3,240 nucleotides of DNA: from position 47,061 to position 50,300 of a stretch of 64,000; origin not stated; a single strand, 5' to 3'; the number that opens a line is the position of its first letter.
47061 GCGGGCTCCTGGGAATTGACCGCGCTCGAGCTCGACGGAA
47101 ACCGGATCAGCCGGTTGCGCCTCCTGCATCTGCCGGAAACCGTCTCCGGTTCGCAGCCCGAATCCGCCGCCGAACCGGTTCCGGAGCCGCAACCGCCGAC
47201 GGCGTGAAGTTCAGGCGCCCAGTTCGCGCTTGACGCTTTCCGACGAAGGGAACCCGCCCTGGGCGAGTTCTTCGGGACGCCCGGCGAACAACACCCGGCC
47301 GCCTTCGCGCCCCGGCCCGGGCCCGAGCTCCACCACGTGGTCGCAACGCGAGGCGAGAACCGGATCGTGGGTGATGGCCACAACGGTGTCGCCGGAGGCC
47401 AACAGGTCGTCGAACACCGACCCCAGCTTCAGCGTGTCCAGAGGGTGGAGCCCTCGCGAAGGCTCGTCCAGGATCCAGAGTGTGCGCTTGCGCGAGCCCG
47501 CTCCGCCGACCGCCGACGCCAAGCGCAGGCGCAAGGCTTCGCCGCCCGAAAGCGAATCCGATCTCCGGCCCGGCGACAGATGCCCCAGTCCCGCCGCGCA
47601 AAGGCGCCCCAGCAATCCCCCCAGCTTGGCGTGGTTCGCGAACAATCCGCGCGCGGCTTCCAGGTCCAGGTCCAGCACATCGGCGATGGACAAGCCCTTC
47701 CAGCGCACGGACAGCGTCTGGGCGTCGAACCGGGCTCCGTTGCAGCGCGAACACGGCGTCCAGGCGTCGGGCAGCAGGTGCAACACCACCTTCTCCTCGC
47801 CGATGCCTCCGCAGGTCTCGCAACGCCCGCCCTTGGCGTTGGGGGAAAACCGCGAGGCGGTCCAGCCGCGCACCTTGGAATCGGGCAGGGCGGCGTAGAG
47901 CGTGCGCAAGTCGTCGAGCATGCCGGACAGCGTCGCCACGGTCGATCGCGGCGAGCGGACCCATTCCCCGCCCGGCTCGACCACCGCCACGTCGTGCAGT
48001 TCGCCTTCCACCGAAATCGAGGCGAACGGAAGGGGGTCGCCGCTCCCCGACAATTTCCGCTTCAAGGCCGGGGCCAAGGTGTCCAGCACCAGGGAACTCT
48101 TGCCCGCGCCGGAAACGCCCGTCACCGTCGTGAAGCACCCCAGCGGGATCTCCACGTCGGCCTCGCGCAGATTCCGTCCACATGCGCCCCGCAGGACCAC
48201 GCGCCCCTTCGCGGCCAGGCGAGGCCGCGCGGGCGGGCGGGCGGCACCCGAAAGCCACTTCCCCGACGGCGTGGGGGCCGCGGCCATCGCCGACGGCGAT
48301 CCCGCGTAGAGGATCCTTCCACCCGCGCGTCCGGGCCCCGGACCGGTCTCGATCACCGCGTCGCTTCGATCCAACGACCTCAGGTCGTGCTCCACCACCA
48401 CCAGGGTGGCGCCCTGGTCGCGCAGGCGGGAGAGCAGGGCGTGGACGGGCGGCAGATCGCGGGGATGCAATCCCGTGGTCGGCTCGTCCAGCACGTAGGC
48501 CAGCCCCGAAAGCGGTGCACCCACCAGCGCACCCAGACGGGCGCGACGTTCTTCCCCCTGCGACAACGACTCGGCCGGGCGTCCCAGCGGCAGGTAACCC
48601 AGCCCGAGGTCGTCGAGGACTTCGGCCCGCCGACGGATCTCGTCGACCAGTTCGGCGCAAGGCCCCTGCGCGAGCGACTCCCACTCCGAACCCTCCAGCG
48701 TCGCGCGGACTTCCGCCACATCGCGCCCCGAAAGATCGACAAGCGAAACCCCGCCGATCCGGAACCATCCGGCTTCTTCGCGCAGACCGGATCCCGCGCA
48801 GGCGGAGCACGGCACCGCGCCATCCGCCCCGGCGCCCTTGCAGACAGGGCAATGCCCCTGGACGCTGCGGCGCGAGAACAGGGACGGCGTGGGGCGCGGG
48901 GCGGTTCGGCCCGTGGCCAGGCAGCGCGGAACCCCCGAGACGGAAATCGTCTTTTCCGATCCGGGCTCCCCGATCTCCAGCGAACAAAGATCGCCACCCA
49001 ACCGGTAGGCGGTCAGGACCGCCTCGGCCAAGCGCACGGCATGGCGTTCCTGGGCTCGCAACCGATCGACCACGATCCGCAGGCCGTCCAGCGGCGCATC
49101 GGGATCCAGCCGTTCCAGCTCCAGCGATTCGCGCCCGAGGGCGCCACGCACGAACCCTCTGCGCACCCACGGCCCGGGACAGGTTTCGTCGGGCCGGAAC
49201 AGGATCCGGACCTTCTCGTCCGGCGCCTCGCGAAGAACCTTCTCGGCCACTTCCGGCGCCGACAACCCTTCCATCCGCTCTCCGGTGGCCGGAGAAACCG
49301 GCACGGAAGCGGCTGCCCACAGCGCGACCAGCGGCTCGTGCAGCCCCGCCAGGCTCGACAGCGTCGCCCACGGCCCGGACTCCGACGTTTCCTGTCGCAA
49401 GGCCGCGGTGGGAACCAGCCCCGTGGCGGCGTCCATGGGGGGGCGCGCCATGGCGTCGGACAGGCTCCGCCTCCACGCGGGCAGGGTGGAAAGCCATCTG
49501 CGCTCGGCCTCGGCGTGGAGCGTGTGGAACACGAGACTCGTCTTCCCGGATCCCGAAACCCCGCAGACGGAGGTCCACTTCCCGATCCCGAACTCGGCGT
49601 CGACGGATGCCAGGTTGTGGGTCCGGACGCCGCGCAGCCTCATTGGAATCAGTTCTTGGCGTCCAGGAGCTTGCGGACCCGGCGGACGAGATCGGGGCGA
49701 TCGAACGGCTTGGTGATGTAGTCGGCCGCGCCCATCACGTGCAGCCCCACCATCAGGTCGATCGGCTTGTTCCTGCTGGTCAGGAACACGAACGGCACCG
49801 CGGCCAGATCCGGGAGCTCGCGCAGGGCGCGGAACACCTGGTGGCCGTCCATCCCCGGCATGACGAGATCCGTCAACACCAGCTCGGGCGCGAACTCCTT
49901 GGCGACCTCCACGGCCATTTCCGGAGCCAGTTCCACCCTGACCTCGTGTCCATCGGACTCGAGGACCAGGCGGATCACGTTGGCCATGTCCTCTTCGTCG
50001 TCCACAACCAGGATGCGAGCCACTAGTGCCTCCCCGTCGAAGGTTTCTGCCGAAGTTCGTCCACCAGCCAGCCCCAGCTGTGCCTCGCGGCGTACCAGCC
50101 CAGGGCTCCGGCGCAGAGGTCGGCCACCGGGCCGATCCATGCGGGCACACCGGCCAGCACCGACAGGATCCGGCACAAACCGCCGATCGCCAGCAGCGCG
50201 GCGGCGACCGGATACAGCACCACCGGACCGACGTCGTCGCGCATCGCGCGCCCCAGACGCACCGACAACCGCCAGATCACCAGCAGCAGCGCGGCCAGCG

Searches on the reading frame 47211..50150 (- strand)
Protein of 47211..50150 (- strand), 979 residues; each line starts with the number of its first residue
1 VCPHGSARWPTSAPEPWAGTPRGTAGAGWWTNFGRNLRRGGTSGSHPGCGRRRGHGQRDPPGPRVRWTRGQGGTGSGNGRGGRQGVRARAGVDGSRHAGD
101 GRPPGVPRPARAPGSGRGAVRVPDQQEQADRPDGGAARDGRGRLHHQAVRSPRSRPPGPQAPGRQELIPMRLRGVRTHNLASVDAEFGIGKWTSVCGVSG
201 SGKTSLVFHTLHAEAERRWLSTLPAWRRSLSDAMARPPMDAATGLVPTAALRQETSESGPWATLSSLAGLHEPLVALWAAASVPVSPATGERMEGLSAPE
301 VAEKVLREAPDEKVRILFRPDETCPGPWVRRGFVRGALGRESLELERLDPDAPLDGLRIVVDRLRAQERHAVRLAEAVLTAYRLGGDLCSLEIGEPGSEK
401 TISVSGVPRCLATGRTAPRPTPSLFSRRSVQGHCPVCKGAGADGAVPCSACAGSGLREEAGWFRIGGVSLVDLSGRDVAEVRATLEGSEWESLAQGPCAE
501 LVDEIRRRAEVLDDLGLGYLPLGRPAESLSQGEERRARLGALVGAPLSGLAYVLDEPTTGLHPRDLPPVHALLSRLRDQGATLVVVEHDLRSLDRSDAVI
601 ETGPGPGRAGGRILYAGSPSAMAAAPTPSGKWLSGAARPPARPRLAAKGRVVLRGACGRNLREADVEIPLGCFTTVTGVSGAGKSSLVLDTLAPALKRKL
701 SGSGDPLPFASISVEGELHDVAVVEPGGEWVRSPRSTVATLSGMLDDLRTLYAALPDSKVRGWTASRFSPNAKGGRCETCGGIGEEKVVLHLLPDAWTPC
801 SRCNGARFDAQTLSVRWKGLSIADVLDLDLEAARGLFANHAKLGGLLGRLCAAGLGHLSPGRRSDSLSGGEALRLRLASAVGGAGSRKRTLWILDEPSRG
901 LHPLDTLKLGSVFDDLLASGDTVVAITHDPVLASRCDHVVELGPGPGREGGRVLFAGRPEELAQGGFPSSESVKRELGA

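Call 23: search_protein_families(library=pfam, proteins=[window:47211-50150:-], max_evalue=0.0001)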
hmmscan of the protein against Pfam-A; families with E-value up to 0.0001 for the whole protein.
window:47211-50150:- (979 aa): 5 families
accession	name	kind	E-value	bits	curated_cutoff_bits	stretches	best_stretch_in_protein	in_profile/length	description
PF00005.33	ABC_tran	-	2.4e-09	38.3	25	0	859-898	101-136/137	ABC transporter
PF13191.12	AAA_16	-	5.7e-08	33.9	32.6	0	195-284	29-104/167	AAA ATPase domain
PF20703.3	nSTAND1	-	2.5e-07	31.1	27.1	0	672-703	34-65/379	Novel STAND NTPase 1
PF00684.25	DnaJ_CXXCXGXG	-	1.3e-05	25.8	32.7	0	408-455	19-65/65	DnaJ central domain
PF13304.12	AAA_21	-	2.1e-05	25.2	27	0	524-573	233-276/304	AAA domain, putative AbiEii toxin, Type IV TA system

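Call 43: search_protein_families(library=ncbifam, proteins=[window:47211-49661:-], max_evalue=0.001)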
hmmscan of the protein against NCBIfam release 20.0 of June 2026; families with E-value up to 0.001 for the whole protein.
window:47211-49661:- (816 aa): 86 families (the best 25 are shown)
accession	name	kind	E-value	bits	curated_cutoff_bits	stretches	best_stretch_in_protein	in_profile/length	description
TIGR00630.1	uvra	equivalog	7.4e-173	577.1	729.8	2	283-800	404-924/924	excinuclease ABC subunit UvrA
NF001503.0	PRK00349.1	equivalog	7.1e-169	563.8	1147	2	283-801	407-927/943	excinuclease ABC subunit UvrA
NF001885.0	PRK00635.1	equivalog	3.6e-123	412.3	3054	2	282-808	396-913/1809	excinuclease ABC subunit A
NF040873.1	AztA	equivalog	3.3e-22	79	220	2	346-437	101-189/191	zinc ABC transporter ATP-binding protein AztA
TIGR02857.1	CydD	equivalog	2.3e-21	76.4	435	2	696-779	451-529/529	thiol reductant ABC exporter subunit CydD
TIGR01166.1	cbiO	subfamily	4.3e-21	75.2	211.8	2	341-427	103-187/190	cobalt ABC transporter, ATP-binding protein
TIGR03608.1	L_ocin_972_ABC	subfamily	1.3e-20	73.8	254.85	2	699-779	130-206/206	putative bacteriocin export ABC transporter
TIGR02673.1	FtsE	equivalog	5.3e-19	68.7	264.85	2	346-433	119-203/214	cell division ATP-binding protein FtsE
TIGR04521.1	ECF_ATPase_2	equivalog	1.4e-18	67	330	2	346-430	125-208/279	energy-coupling factor transporter ATPase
TIGR03873.1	F420-0_ABC_ATP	hypoth_equivalog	3.8e-18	65.7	372.4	1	687-798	122-223/256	putative F420-0 ABC transporter ATP-binding protein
NF010170.0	PRK13651.1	equivalog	1.9e-16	59.9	432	2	349-429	149-227/308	cobalt transporter ATP-binding subunit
NF010068.0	PRK13548.1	equivalog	2.7e-16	59.4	261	1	690-782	125-219/261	heme ABC transporter ATP-binding protein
NF053840.1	MnTportMntADein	equivalog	7.2e-14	51.9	400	0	360-430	128-196/240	manganese ABC transporter ATP-binding protein MntA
NF000355.4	ribo_prot_ABC_F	equivalog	2.6e-13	49.7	380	2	347-433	99-181/499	ribosomal protection-like ABC-F family protein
NF002981.0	PRK03695.1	equivalog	8.5e-13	48.2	281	2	347-436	113-207/253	vitamin B12 ABC transporter ATP-binding protein BtuD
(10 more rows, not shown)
